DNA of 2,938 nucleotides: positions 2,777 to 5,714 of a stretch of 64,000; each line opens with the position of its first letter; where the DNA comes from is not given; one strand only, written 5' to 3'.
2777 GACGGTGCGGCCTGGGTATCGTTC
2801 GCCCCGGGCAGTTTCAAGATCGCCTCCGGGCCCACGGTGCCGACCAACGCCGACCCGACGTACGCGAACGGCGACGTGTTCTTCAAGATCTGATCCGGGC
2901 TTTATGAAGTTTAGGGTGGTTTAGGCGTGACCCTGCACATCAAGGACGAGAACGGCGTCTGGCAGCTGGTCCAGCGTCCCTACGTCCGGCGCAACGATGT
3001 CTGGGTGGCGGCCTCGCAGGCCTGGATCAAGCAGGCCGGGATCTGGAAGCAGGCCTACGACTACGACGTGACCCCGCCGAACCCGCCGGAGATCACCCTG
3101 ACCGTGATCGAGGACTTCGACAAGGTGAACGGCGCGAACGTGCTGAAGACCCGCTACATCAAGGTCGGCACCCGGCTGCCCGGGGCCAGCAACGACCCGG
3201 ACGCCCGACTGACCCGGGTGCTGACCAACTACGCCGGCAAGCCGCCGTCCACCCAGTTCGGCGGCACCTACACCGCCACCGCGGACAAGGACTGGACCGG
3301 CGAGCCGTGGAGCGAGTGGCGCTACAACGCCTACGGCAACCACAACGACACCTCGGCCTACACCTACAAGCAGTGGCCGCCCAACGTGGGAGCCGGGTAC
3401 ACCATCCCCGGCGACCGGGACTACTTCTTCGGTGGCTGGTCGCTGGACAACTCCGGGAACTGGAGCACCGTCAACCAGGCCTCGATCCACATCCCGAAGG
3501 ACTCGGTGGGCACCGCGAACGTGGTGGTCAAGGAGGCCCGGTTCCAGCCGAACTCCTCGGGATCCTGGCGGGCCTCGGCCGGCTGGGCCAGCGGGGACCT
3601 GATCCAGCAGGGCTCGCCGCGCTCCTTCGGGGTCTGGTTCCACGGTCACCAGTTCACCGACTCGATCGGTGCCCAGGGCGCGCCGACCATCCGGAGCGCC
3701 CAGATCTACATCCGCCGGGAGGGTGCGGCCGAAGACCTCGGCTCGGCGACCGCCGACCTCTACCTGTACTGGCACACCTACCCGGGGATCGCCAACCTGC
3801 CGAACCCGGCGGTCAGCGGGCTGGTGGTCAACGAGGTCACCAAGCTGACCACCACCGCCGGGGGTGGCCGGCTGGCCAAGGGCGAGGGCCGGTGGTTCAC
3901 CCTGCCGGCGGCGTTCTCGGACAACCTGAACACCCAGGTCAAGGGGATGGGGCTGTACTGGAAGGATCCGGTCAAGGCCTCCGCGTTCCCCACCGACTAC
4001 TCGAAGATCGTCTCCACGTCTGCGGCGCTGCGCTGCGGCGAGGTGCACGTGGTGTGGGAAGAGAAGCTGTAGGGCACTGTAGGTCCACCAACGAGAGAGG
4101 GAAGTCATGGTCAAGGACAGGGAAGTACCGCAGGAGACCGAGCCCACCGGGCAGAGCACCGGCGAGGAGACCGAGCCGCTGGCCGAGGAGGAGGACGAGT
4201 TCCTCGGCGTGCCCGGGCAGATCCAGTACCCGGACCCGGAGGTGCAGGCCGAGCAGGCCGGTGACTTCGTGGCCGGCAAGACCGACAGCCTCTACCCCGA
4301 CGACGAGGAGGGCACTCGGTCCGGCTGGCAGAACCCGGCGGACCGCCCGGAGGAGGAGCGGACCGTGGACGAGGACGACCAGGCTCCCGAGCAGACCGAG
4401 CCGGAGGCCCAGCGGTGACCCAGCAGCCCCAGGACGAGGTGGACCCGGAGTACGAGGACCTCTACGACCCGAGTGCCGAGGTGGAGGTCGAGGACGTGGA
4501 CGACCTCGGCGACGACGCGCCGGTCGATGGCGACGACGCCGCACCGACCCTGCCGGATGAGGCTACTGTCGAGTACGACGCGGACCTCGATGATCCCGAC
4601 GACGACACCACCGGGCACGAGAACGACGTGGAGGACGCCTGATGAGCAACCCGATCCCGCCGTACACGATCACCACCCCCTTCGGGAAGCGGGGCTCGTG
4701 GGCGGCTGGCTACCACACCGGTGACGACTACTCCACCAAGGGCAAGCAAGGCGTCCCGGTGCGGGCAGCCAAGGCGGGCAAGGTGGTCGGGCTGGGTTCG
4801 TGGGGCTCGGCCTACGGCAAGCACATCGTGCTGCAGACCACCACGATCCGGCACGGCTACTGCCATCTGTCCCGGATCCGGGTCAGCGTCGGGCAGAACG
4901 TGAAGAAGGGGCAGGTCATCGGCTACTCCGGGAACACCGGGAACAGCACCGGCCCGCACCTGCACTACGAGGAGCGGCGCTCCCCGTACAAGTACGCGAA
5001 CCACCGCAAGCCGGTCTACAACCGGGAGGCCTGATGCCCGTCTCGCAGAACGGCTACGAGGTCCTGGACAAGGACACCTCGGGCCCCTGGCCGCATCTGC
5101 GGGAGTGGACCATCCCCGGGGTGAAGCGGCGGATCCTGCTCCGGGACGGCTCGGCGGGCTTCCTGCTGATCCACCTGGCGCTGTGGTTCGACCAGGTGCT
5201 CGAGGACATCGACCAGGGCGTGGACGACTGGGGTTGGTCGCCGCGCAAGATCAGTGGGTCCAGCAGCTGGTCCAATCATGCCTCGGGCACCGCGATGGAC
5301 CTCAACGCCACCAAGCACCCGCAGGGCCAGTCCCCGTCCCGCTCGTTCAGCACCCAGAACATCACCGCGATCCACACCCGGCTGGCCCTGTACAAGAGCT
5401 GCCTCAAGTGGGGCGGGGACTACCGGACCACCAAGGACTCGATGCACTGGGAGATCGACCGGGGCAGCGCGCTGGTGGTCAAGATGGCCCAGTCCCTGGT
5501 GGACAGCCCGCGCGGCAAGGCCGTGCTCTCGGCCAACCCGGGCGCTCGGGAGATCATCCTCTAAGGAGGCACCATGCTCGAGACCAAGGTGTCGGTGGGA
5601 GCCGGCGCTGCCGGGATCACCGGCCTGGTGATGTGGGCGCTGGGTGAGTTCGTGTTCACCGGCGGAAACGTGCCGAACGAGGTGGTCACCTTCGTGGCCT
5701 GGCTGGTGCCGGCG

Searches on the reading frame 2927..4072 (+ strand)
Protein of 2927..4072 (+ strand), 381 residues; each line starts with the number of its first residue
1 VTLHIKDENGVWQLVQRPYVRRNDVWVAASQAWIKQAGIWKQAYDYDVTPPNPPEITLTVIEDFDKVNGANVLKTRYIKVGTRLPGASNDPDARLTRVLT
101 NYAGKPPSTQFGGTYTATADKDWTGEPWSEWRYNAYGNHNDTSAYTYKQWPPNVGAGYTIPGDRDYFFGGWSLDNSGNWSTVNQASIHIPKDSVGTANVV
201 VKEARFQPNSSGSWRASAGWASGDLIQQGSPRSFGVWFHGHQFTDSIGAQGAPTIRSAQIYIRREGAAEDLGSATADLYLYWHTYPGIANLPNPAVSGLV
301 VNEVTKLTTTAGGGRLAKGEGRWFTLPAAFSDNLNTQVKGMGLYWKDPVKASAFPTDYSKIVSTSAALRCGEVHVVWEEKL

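Call 17: search_protein_families(library=pfam, proteins=[window:2927-4072:+], max_evalue=0.001)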
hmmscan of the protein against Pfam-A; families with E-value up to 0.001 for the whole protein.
window:2927-4072:+ (381 aa): 0 families

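Call 59: search_protein_families(library=phrogs, proteins=[window:2927-4072:+], max_evalue=0.001)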
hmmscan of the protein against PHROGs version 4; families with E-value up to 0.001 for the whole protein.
window:2927-4072:+ (381 aa): 1 family
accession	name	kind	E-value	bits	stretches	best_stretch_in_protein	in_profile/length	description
phrog_25859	-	unknown function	3e-07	31.5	1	8-50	7-49/183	-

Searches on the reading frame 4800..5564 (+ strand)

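Call 73: search_protein_families(library=pfam, max_evalue=0.01, proteins=[window:4800-5564:+])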
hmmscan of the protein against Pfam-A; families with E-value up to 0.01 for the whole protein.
window:4800-5564:+ (254 aa): 1 family
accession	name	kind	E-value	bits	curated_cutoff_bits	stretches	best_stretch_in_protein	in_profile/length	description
PF13539.11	Peptidase_M15_4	-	4e-10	40.6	25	1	153-218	2-69/70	D-alanyl-D-alanine carboxypeptidase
